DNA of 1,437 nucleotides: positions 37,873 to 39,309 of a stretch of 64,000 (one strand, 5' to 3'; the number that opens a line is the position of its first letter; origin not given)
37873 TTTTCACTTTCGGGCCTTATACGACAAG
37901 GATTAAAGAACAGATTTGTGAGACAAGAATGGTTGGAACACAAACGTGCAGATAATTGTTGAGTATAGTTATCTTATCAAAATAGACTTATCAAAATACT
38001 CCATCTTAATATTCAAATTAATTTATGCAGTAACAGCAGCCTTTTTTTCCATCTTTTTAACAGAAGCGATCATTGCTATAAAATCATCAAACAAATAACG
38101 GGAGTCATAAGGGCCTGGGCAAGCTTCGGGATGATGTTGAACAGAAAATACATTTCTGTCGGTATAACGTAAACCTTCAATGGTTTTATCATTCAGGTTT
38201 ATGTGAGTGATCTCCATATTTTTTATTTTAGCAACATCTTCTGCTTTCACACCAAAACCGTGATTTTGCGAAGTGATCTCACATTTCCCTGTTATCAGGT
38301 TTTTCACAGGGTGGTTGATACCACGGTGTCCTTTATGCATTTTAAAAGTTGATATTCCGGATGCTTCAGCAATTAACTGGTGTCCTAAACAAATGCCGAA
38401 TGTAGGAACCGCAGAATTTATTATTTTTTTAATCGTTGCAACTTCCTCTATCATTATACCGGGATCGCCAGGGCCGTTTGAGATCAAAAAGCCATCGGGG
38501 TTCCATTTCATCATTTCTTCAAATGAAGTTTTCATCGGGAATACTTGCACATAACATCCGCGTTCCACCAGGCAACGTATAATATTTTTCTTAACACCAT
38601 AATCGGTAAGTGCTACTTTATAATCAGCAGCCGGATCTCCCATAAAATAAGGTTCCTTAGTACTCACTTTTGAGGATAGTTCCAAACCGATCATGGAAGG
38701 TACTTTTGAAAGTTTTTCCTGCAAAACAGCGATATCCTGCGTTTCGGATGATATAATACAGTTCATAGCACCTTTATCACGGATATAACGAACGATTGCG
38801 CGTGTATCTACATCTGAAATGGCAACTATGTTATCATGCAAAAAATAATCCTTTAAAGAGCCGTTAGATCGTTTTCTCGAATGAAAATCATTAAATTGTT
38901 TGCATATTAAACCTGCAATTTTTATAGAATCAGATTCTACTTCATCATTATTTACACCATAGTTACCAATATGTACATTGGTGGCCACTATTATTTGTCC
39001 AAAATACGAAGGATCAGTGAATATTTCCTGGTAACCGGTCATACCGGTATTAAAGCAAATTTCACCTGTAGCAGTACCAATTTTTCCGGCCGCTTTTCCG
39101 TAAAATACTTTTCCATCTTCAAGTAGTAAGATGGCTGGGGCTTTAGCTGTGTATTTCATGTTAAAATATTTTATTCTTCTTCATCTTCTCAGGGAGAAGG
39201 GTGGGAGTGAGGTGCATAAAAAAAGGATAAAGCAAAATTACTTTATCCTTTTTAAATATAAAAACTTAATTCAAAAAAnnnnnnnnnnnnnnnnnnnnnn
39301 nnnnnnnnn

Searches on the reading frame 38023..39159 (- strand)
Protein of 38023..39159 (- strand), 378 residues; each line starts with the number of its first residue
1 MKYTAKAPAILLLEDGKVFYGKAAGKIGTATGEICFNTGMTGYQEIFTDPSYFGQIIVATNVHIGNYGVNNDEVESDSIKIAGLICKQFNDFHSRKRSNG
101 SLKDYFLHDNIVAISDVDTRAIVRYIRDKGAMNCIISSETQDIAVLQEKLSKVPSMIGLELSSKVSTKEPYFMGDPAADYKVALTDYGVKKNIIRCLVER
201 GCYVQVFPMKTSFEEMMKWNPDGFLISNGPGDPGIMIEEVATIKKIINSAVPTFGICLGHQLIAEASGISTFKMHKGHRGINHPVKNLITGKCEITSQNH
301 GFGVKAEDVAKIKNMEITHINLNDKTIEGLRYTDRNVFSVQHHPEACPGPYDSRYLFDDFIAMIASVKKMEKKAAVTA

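Call 65: search_protein_families(library=pfam, proteins=[window:38023-39159:-], max_evalue=0.00001)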
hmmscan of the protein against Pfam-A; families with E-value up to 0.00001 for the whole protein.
window:38023-39159:- (378 aa): 3 families
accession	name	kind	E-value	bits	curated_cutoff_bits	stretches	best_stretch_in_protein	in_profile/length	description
PF00117.34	GATase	-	5.6e-51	173.3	22.8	1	184-362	2-189/190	Glutamine amidotransferase class-I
PF00988.28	CPSase_sm_chain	-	1.3e-48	164.4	27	1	11-136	1-126/126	Carbamoyl-phosphate synthase small chain, CPSase domain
PF07722.19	Peptidase_C26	-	3.1e-06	27.5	20.5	0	239-274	94-129/219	Peptidase C26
